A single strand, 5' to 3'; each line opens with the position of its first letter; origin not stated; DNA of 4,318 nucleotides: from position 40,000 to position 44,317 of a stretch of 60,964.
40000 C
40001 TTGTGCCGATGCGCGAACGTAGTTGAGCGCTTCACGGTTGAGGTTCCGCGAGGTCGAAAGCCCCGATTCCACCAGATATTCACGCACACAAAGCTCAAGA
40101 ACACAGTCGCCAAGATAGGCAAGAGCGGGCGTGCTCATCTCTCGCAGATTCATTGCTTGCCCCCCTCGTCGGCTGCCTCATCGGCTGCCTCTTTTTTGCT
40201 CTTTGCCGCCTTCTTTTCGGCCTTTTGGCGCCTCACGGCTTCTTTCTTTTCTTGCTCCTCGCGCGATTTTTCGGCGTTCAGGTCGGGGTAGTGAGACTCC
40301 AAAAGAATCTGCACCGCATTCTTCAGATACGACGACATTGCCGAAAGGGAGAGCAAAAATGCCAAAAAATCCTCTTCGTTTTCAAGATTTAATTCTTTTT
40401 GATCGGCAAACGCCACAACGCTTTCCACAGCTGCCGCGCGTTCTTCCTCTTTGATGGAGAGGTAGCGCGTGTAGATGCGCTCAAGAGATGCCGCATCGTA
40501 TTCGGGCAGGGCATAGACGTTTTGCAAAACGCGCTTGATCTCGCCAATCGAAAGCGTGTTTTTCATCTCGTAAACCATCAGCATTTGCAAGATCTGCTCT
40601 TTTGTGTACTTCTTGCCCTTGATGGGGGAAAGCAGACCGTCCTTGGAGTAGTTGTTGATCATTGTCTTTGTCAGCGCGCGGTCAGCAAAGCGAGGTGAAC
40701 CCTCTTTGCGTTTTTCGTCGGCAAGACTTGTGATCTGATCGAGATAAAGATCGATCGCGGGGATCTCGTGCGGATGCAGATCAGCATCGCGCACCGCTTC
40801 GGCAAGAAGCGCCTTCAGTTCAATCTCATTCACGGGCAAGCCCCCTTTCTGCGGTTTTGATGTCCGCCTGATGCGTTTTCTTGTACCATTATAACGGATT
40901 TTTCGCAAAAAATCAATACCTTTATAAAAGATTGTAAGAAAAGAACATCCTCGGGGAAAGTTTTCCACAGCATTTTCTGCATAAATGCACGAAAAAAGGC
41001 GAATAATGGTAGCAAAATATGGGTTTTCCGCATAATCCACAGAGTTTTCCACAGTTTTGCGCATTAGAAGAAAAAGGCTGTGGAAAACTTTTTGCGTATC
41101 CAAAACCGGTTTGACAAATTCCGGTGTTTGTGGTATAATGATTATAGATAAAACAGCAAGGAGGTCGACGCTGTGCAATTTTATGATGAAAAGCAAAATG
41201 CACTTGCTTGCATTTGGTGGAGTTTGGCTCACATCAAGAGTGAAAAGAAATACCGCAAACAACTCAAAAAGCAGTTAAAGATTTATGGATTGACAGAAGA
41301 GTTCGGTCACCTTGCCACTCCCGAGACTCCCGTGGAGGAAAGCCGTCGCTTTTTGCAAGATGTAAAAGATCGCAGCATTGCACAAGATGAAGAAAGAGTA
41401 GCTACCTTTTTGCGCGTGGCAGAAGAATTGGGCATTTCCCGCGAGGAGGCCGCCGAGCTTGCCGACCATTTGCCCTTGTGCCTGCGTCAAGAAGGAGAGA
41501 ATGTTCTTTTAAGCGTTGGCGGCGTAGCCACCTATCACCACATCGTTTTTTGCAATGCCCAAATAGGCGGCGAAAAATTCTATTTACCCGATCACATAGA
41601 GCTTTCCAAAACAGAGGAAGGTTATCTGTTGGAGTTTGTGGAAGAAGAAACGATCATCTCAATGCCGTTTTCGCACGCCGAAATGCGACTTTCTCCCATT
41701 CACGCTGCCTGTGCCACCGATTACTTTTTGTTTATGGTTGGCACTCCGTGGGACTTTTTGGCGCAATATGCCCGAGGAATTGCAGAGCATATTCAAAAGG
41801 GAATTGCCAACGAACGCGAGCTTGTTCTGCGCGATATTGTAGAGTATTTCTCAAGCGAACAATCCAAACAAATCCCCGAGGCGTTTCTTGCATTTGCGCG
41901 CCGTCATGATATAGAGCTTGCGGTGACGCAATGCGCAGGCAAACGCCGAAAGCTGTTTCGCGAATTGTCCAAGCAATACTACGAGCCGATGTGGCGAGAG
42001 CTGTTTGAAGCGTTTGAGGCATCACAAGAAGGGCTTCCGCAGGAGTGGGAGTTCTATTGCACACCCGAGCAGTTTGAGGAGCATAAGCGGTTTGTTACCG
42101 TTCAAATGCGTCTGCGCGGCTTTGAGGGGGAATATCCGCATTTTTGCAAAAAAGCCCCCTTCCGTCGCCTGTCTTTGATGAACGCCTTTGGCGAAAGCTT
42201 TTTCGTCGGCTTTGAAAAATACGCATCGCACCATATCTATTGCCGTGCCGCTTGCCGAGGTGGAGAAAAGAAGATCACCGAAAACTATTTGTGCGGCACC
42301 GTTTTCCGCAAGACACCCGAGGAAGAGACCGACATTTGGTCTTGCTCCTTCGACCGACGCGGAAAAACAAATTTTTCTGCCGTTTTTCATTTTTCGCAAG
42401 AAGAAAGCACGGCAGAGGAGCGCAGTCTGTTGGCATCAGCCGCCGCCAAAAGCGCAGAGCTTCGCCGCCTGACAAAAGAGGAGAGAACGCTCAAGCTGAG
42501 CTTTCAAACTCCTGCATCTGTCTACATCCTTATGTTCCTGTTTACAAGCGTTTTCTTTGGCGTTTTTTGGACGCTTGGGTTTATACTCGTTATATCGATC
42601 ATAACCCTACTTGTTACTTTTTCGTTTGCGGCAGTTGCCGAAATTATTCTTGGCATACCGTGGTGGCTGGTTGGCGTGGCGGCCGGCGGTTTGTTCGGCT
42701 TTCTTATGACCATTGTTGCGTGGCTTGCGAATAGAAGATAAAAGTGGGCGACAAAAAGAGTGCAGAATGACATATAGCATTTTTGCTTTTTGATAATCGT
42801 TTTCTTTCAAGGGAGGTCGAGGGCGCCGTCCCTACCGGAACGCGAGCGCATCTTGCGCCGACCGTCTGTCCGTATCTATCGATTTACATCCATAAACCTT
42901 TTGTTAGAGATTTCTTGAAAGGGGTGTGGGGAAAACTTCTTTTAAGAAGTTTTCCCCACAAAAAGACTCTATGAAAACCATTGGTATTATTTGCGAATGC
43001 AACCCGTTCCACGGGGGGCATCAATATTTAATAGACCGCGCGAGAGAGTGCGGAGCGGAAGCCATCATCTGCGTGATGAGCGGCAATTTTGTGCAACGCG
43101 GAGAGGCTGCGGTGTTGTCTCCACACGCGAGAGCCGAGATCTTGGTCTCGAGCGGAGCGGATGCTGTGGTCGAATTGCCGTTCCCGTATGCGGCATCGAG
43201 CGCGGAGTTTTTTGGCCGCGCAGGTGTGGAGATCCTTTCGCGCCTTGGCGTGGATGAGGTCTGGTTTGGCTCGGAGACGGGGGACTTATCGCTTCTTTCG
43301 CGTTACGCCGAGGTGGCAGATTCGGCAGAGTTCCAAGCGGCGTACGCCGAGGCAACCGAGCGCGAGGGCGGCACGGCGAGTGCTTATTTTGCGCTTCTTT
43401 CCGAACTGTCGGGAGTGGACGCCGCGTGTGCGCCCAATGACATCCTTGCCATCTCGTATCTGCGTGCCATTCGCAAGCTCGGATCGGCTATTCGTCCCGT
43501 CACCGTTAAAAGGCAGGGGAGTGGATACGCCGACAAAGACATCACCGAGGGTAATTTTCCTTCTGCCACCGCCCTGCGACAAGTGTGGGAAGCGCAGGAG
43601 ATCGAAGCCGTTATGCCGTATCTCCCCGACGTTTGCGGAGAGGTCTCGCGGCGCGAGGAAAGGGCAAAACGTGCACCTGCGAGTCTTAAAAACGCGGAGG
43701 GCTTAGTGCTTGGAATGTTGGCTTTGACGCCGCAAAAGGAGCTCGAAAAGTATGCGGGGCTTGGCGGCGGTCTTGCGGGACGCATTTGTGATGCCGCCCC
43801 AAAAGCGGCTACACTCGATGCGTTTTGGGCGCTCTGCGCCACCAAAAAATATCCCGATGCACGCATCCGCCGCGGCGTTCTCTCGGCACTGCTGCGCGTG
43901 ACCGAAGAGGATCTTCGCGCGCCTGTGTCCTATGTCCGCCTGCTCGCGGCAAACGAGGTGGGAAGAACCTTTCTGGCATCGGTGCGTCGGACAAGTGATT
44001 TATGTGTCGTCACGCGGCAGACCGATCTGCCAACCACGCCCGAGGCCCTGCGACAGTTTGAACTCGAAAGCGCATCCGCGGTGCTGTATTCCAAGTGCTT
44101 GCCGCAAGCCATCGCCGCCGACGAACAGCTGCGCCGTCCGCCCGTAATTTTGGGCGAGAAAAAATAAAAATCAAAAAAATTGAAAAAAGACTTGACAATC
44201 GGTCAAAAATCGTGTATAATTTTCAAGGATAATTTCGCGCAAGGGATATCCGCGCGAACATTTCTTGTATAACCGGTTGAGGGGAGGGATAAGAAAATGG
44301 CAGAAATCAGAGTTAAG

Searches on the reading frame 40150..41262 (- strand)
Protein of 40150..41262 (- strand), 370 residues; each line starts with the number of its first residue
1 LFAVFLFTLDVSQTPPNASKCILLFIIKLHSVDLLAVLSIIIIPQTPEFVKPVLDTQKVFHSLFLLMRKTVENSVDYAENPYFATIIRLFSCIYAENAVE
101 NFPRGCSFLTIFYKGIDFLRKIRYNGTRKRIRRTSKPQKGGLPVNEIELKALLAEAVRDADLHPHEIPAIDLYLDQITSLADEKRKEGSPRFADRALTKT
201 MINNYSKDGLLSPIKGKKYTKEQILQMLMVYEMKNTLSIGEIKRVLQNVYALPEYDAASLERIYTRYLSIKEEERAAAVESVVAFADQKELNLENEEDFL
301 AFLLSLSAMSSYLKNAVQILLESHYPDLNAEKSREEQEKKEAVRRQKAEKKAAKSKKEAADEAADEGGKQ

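Call 17: search_protein_families(library=pfam, proteins=[window:40150-41262:-], max_evalue=0.001)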
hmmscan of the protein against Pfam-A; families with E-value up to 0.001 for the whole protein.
window:40150-41262:- (370 aa): 1 family
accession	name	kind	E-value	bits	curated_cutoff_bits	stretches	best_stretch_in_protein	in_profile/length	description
PF08876.17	DUF1836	-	9.5e-30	103.2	27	1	164-267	3-105/105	Domain of unknown function (DUF1836)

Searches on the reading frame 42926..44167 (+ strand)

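Call 17: search_protein_families(library=pfam, proteins=[window:42926-44167:+], max_evalue=0.001)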
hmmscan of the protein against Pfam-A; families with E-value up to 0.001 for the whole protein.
window:42926-44167:+ (413 aa): 3 families
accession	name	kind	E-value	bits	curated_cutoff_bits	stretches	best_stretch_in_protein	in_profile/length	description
PF05636.17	HIGH_NTase1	-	2.4e-96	323.9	27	1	16-395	1-393/402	HIGH Nucleotidyl Transferase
PF08218.17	Citrate_ly_lig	-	0.00017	21.8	20.9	0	21-50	4-33/182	Citrate lyase ligase C-terminal domain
PF01467.32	CTP_transf_like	-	0.00027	21.6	21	1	26-76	7-57/133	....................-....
